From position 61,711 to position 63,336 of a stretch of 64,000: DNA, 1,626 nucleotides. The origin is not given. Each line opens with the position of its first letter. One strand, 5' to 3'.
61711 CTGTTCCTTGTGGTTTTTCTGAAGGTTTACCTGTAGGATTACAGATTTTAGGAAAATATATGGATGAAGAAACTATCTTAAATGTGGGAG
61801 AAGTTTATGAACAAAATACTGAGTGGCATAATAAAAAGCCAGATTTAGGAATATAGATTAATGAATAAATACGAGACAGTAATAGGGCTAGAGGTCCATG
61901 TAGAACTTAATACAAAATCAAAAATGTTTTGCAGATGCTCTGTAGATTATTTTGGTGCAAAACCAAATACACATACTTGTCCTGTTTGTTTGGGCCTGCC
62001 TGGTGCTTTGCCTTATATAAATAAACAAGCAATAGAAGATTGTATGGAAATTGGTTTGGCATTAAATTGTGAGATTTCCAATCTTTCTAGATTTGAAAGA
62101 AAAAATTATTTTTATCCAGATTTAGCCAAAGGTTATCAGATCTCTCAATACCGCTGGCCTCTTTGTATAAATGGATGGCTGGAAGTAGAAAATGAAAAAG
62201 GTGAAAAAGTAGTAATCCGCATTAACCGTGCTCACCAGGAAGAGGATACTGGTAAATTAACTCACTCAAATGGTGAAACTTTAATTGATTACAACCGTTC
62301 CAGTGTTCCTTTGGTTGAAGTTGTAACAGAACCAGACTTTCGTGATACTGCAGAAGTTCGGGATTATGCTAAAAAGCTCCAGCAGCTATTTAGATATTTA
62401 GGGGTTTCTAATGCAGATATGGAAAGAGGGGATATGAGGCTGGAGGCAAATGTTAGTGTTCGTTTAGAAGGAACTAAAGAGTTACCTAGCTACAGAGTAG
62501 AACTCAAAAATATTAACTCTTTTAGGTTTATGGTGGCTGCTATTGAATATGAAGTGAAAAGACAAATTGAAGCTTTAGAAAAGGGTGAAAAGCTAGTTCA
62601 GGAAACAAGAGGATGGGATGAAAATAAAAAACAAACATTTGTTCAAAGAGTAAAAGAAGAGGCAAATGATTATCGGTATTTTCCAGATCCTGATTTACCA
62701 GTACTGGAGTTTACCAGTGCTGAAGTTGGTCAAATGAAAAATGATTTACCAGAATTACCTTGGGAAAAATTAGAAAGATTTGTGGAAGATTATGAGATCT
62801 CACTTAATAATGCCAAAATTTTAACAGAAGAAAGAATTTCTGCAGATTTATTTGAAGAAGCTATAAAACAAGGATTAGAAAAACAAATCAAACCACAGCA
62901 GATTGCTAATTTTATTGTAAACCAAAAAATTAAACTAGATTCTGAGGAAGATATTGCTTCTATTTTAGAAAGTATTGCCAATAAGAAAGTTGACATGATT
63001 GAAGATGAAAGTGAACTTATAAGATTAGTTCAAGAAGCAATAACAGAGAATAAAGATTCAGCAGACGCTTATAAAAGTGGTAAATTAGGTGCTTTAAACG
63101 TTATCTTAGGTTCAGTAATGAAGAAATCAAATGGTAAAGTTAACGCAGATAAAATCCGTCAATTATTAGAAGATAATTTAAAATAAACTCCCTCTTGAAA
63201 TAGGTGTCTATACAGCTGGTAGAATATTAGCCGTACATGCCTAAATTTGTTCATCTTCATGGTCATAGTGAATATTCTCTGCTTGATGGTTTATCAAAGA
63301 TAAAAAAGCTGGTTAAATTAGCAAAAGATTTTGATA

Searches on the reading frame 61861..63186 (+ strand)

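Call 10: search_protein_families(library=pfam, proteins=[window:61861-63186:+], max_evalue=0.001)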
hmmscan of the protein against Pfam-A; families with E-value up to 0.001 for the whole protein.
window:61861-63186:+ (441 aa): 2 families
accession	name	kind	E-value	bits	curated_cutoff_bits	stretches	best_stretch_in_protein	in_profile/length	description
PF02934.20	GatB_N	-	5.7e-113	377.1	23.4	1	6-287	1-274/277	GatB/GatE catalytic domain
PF02637.23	GatB_Yqey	-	1.5e-16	61.1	27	1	315-440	28-148/148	GatB domain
